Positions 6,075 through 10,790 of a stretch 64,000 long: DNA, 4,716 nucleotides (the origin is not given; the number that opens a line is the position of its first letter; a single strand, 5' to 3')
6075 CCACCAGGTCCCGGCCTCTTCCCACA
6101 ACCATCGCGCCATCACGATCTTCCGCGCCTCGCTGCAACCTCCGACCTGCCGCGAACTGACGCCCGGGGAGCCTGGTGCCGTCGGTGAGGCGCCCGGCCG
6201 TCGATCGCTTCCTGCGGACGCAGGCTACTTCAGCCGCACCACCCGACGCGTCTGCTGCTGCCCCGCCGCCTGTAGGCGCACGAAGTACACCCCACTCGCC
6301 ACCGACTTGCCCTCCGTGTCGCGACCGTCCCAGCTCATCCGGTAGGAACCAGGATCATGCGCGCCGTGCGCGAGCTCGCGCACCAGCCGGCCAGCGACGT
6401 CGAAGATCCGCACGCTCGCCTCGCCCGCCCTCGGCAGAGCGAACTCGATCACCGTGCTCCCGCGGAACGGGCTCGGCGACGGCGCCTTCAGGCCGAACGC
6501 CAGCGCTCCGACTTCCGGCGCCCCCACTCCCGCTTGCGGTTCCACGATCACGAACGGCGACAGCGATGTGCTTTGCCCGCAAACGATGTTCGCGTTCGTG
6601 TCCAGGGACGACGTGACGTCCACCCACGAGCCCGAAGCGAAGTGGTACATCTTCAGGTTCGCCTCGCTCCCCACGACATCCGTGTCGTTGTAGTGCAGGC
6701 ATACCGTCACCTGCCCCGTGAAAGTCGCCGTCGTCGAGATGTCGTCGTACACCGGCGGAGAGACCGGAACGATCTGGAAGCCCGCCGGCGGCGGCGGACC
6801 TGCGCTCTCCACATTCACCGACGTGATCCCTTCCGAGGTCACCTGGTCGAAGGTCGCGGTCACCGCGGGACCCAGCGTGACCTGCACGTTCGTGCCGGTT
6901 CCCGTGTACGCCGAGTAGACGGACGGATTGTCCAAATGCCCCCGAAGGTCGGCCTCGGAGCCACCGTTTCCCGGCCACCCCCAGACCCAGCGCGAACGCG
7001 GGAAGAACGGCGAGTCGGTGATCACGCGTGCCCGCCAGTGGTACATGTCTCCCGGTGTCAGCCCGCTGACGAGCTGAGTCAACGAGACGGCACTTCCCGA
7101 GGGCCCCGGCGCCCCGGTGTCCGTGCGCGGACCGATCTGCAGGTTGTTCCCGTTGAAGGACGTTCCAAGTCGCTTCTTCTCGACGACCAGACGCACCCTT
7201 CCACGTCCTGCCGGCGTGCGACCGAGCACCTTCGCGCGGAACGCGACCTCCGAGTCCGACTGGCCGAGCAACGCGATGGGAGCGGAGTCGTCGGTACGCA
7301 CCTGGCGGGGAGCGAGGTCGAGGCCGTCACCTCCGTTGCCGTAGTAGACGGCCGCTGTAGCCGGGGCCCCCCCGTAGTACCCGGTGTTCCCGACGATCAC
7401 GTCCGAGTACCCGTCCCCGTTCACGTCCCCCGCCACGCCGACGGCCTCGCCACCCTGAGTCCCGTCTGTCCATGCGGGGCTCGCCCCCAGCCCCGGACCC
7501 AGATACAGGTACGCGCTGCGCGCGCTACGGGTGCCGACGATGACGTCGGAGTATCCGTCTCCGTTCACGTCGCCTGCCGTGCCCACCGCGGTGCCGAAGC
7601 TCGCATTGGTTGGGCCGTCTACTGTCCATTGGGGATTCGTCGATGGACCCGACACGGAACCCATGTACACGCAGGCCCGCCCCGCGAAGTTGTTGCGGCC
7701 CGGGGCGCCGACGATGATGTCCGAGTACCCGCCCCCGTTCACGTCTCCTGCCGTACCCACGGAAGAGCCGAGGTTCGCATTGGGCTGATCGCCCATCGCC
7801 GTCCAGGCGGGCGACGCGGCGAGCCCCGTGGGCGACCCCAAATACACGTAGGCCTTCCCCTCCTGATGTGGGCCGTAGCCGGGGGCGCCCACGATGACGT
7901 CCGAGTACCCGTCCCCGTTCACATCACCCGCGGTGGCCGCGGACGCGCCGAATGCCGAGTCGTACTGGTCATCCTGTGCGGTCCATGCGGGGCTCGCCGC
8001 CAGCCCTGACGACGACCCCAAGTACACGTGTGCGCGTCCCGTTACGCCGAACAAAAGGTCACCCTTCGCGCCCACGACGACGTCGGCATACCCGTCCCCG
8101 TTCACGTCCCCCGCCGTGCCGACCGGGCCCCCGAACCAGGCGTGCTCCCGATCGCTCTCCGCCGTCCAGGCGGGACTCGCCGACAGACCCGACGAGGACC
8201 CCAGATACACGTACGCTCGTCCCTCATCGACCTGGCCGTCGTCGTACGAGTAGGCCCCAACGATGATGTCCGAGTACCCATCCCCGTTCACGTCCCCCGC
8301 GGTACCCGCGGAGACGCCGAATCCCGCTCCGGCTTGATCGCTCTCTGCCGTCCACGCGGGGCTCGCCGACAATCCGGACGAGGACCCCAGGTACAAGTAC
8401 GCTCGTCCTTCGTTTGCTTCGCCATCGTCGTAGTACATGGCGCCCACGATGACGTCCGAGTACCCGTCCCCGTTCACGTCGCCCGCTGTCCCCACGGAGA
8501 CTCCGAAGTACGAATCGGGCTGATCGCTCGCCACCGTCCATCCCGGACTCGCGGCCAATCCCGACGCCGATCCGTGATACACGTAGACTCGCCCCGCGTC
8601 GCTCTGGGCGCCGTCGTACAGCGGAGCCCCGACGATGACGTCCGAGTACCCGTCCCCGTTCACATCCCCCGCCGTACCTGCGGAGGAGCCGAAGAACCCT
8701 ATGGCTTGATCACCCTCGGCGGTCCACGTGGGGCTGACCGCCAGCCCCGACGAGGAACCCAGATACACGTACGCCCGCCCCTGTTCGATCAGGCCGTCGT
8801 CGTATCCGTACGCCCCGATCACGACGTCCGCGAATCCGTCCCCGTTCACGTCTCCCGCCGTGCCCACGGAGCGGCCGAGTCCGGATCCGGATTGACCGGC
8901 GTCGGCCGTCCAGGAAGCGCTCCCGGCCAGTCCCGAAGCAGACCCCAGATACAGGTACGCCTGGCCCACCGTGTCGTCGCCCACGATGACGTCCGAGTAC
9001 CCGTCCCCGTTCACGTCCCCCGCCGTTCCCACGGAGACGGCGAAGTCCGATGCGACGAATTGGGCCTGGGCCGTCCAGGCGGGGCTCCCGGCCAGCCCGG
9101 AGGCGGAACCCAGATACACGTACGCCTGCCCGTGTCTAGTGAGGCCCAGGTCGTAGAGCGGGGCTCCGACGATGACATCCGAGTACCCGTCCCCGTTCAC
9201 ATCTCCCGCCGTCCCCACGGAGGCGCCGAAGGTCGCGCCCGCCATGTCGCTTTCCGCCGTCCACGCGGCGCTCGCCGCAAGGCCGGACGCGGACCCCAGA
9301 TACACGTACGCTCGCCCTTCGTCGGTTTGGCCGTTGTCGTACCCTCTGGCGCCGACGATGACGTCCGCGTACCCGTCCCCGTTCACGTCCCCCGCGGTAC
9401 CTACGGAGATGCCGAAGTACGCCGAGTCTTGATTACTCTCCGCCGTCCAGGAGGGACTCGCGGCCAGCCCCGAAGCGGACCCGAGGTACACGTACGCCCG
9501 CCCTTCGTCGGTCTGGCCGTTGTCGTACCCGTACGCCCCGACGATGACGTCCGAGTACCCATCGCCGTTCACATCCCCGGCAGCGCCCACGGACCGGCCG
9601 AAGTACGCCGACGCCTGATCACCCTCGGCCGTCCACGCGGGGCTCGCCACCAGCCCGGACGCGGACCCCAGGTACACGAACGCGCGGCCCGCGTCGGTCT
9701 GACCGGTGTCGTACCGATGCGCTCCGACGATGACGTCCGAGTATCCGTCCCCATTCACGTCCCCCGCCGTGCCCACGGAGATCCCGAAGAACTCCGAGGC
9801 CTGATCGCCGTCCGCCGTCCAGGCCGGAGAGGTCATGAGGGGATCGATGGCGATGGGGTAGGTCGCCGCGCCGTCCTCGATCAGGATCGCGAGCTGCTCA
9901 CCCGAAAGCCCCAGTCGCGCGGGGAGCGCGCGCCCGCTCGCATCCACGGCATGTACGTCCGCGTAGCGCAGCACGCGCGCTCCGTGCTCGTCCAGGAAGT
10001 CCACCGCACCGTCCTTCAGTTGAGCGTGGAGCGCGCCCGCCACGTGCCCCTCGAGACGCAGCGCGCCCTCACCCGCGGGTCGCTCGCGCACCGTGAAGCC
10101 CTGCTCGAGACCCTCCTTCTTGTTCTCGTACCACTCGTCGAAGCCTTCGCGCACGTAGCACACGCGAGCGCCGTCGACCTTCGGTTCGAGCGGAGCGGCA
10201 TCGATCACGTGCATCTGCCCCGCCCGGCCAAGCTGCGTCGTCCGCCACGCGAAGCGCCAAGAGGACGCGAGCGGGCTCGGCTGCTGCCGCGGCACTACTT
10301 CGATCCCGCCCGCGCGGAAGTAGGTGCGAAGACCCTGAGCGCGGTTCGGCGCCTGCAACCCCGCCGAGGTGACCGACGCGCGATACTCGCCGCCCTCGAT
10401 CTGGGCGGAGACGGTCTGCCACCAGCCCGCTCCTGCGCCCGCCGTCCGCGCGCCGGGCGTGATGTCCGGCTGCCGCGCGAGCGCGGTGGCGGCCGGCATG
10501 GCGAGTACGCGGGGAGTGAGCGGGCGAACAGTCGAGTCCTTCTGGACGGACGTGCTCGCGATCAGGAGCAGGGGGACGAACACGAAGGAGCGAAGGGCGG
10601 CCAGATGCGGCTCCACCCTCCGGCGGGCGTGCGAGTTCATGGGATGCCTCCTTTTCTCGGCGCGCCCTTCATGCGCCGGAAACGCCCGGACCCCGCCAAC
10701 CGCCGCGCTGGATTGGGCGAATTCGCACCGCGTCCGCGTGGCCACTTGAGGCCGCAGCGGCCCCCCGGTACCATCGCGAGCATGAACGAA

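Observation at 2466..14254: Two paralogous convergent ECF-sigma/TPR-kinase pairs bracket a giant FG-GAP T9SS cargo gene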

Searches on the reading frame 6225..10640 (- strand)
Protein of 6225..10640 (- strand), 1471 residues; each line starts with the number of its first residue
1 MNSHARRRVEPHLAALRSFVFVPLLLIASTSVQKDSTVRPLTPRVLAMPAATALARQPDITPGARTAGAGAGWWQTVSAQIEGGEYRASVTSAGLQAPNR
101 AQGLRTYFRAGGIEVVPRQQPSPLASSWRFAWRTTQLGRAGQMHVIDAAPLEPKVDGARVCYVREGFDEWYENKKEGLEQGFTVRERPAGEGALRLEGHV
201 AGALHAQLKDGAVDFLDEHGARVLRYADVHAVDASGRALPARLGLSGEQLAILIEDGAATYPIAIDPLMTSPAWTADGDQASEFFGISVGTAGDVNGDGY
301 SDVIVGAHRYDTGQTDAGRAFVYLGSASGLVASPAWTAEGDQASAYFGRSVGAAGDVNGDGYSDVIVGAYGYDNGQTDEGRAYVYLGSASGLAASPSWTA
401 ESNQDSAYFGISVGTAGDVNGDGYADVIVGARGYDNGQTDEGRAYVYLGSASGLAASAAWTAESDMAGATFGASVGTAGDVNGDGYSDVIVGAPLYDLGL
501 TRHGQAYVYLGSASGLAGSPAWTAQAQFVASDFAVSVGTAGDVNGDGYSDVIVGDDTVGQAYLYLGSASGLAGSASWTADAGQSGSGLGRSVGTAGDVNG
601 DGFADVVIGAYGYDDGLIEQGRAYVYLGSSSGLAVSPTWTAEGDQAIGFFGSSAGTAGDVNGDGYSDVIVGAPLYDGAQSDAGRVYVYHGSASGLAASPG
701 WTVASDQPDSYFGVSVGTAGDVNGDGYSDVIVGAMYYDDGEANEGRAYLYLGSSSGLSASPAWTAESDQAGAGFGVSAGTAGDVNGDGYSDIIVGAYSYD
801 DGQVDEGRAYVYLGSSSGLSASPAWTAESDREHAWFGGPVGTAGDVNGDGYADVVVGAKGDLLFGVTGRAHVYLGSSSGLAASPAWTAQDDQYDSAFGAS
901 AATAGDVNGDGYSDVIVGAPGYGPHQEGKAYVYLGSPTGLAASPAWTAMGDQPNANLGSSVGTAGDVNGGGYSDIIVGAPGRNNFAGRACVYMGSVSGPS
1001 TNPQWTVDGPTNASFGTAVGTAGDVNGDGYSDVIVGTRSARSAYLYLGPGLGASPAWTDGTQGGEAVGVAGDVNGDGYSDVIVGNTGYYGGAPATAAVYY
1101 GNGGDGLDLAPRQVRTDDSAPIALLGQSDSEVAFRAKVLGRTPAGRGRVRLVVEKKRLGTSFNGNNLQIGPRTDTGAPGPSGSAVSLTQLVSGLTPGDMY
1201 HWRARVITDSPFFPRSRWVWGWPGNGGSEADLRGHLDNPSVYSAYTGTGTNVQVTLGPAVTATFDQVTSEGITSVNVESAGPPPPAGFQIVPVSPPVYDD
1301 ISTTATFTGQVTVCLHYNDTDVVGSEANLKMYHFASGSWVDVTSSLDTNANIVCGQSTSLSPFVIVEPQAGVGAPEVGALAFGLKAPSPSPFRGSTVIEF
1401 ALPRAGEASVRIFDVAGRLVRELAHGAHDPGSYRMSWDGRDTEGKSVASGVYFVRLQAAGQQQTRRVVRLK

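Call 8: search_protein_families(library=pfam, proteins=[window:6225-10640:-], max_evalue=0.01)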
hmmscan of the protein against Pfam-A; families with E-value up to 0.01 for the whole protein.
window:6225-10640:- (1471 aa): 6 families
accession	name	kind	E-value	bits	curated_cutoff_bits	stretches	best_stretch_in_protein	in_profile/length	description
PF01839.29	FG-GAP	-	1.3e-105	344.5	22.1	14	650-688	1-37/37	FG-GAP repeat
PF13517.12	FG-GAP_3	-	4.3e-45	152.6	26.9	11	1024-1083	1-61/61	FG-GAP-like repeat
PF13860.13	FlgD_ig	-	5.8e-12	45.9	27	1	1400-1459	16-76/79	FlgD Ig-like domain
PF14312.12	FG-GAP_2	-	1.4e-05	25.6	23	1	337-385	8-49/49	FG-GAP repeat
PF13585.12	CHU_C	-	0.00083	19.9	27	1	1406-1464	27-79/86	CHU_C Type IX secretion signal domain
PF18962.6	Por_Secre_tail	-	0.0013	19.4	27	1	1389-1468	3-74/75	Secretion system C-terminal sorting domain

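Call 9: search_protein_families(library=ncbifam, proteins=[window:6225-10640:-], max_evalue=0.01)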
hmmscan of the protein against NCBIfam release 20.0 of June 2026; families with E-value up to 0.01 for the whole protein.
window:6225-10640:- (1471 aa): 11 families
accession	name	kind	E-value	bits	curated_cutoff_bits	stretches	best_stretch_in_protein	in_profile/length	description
NF047539.1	XAC2610_fam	domain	2.4e-23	82.4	35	0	658-697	4-42/89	XAC2610-related protein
NF005176.1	PRK06655.1-1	equivalog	8e-09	35.7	230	1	1404-1464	95-157/197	flagellar hook assembly protein FlgD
NF052228.1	T9SS_PorZ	equivalog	2.7e-07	29.4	260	1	1407-1463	696-747/757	type IX secretion system anionic LPS delivery protein PorZ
TIGR04183.1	Por_Secre_tail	domain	5.5e-07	29.5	23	1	1389-1468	3-70/72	T9SS type A sorting domain-containing protein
NF009276.0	PRK12633.1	equivalog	1.2e-06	28.4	383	1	1393-1460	115-183/234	flagellar basal body rod modification protein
NF033707.1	T9SS_sortase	equivalog_domain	1.6e-06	26.1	420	1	1389-1464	1003-1083/1095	type IX secretion system sortase PorU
NF052323.1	T9SSA_dep_M6i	equivalog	3.6e-05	21.9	600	1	1389-1465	962-1033/1043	T9SS-dependent M6-like inactivated metalloprotease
NF009277.0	PRK12634.1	equivalog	0.00019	21.6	333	1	1401-1455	117-171/221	flagellar basal body rod modification protein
TIGR04514.1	GWxTD_dom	domain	0.003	18.1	28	0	676-694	68-86/105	GWxTD domain-containing protein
NF053608.1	Lsa66_OmpA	equivalog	0.0079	14.7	700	0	1413-1463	184-233/581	fibronectin-binding adhesin Lsa66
NF009452.0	PRK12812.1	equivalog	0.0092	15.2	258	0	1408-1459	154-207/289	flagellar basal body rod modification protein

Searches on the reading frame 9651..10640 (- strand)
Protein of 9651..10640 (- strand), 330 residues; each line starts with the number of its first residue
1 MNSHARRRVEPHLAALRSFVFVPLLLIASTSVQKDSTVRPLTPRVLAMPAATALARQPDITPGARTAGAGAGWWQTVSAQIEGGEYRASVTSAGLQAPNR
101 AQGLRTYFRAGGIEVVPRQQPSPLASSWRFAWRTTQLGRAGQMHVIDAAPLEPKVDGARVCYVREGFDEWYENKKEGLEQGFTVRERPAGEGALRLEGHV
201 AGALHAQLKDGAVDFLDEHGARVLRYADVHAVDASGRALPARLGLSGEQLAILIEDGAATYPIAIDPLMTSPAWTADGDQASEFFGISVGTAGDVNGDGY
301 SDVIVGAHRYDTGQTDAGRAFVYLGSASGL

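Call 89: find_homologous_proteins(query=window:9651-10640:-, max_evalue=0.00001)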
Query window:9651-10640:- (330 aa): 1024 proteins with E <= 0.00001 among 8000 candidates; the best 120 are listed.
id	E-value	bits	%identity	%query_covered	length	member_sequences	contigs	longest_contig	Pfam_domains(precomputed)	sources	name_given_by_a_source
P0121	6.5e-166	569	58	69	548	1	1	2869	PF01839.30,PF14312.13,PF13517.13,PF21955.1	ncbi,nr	ncbi:MAG TPA: integrin alpha, partial [Solirubrobacterales bacterium]|nr:integrin alpha [Solirubroba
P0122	9.1e-148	510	55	82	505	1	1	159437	PF01839.30,PF14312.13,PF13517.13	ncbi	-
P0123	4.8e-145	501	53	94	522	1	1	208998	PF01839.30,PF14312.13,PF13517.13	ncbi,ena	-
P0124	2.0e-144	499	58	59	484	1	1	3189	PF01839.30,PF14312.13,PF13517.13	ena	-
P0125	6.1e-132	458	62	22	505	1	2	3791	PF01839.30,PF23727.2,PF14312.13,PF13517.13,PF21955.1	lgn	-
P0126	1.2e-131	457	43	79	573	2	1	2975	PF01839.30,PF13517.13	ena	-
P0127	5.0e-131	455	53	87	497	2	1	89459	PF01839.30,PF13517.13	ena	-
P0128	5.4e-131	455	44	62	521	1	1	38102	PF01839.30,PF14312.13,PF13517.13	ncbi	ncbi:MAG: integrin alpha, partial [Thermodesulfobacteriota bacterium]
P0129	7.5e-130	451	76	20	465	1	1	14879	PF01839.30,PF14312.13,PF13517.13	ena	-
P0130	2.5e-129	449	55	86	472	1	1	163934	PF01839.30,PF13517.13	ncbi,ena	-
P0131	2.2e-127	443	45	46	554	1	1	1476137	PF01839.30,PF14312.13,PF13517.13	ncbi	-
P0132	2.9e-126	439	74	85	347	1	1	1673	-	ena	-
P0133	4.8e-125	435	59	26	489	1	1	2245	PF01839.30,PF14312.13,PF13517.13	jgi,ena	-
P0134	5.6e-125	435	50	96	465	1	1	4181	PF01839.30,PF13517.13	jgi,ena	-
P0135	2.2e-122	426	63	19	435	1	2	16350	PF01839.30,PF14312.13,PF13517.13,PF18326.7,PF21955.1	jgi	jgi:hypothetical protein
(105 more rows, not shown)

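Call 90: find_encoding_contigs(protein=P0123, flank=7000, max_places=2)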
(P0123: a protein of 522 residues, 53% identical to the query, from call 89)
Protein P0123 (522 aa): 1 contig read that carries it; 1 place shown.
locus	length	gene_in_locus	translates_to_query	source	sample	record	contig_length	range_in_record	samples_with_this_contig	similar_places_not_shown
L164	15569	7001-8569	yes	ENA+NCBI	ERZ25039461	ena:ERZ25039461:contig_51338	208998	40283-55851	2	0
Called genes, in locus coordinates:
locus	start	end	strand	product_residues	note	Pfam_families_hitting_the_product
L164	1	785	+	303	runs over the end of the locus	PF02096:60KD_IMP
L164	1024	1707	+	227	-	PF14804:Jag_N, PF13083:KH_KhpA-B (weak)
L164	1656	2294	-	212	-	-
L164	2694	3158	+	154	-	PF12631:MnmE_helical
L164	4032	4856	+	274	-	-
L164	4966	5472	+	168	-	PF25390:WD40_RLD (weak), PF13540:RCC1_2 (weak)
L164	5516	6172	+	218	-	-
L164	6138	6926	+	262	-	PF13860:FlgD_ig, PF18962:Por_Secre_tail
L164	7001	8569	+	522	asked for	PF01839:FG-GAP (weak), PF14312:FG-GAP_2 (faint), PF13517:FG-GAP_3 (weak), PF01839:FG-GAP (weak), PF13517:FG-GAP_3, PF01839:FG-GAP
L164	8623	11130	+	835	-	PF01839:FG-GAP (weak), PF13517:FG-GAP_3 (weak), PF01839:FG-GAP, PF13517:FG-GAP_3 (weak), PF01839:FG-GAP, PF01839:FG-GAP, PF01839:FG-GAP, PF01839:FG-GAP, +6 more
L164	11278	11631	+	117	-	PF01262:AlaDh_PNT_C (weak), PF00890:FAD_binding_2 (weak), PF01134:GIDA, PF07992:Pyr_redox_2 (weak), PF12831:FAD_oxidored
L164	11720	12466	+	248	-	PF01134:GIDA (weak)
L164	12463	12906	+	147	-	-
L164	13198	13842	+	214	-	-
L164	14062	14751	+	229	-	PF17963:Big_9 (weak)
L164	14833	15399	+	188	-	PF13229:Beta_helix (weak)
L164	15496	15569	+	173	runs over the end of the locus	PF00142:Fer4_NifH (weak), PF01656:CbiA, PF02374:ArsA_ATPase (weak), PF10609:ParA (weak), PF13614:AAA_31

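Call 91: find_encoding_contigs(protein=P0122, flank=7000, max_places=2)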
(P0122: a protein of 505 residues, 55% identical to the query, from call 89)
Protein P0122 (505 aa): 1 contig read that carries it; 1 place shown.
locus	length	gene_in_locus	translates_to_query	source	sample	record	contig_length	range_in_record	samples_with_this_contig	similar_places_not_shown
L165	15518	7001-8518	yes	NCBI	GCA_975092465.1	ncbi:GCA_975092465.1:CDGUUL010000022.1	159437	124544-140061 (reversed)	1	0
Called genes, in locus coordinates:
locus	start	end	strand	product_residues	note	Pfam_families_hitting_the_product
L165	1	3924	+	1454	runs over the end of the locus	PF19190:BACON_2 (weak), PF25788:Ig_Rha78A_N (faint), PF00041:fn3 (faint), PF01537:Herpes_glycop_D (faint), PF16656:Pur_ac_phosph_N (faint), PF17964:Big_10 (faint)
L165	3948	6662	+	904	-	PF19864:Radical_SAM_N2, PF02310:B12-binding (faint), PF04055:Radical_SAM, PF10105:DUF2344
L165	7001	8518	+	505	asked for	PF14312:FG-GAP_2 (faint), PF01839:FG-GAP (weak), PF13517:FG-GAP_3 (weak), PF01839:FG-GAP (weak), PF13517:FG-GAP_3 (weak), PF01839:FG-GAP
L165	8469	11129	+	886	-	PF13517:FG-GAP_3 (weak), PF01839:FG-GAP, PF13517:FG-GAP_3 (weak), PF01839:FG-GAP, PF13517:FG-GAP_3 (weak), PF01839:FG-GAP, PF01839:FG-GAP, PF01839:FG-GAP, +8 more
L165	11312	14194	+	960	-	PF00069:Pkinase, PF01636:APH (faint), PF07714:PK_Tyr_Ser-Thr, PF03109:ABC1 (weak), PF13374:TPR_10 (faint), PF24885:TPR_NPHP3 (faint), PF07719:TPR_2 (faint), PF13424:TPR_12, +1 more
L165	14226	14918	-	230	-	PF07638:Sigma70_ECF, PF04545:Sigma70_r4 (faint)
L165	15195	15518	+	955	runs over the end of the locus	PF00069:Pkinase, PF07714:PK_Tyr_Ser-Thr, PF03109:ABC1 (weak), PF17874:TPR_MalT (weak), PF13424:TPR_12, PF24885:TPR_NPHP3, PF17874:TPR_MalT, PF13424:TPR_12, +6 more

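Call 92: find_encoding_contigs(protein=P0130, flank=7000, max_places=2)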
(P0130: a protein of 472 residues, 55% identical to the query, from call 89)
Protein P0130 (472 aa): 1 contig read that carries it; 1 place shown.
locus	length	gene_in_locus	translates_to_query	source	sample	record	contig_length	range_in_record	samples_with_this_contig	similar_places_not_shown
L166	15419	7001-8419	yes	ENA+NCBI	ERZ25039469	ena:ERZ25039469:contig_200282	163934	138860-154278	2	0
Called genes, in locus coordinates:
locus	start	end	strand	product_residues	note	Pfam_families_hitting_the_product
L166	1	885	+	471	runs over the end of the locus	-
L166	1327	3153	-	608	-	PF25852:DUF6242_C (faint), PF14870:PSII_BNR (weak), PF02012:BNR (faint), PF15902:Sortilin-Vps10 (faint), PF14870:PSII_BNR (weak)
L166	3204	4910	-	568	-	PF00122:E1-E2_ATPase, PF00702:Hydrolase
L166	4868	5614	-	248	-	PF04945:YHS, PF19335:HMBD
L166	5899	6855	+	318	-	PF00041:fn3, PF16656:Pur_ac_phosph_N (weak)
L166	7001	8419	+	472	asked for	PF01839:FG-GAP, PF13517:FG-GAP_3 (weak), PF01839:FG-GAP (weak), PF13517:FG-GAP_3 (weak), PF01839:FG-GAP (weak)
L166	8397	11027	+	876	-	PF01839:FG-GAP (weak), PF13517:FG-GAP_3 (weak), PF01839:FG-GAP, PF13517:FG-GAP_3 (weak), PF01839:FG-GAP, PF01839:FG-GAP, PF01839:FG-GAP, PF13860:FlgD_ig, +7 more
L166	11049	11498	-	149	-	PF08592:Anthrone_oxy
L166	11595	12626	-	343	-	PF00873:ACR_tran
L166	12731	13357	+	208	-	-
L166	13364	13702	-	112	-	PF00873:ACR_tran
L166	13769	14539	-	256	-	PF00873:ACR_tran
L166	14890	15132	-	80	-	PF25967:RND-MFP_C (weak), PF25975:CzcB_C (weak)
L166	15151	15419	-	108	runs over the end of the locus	PF25954:Beta-barrel_RND_2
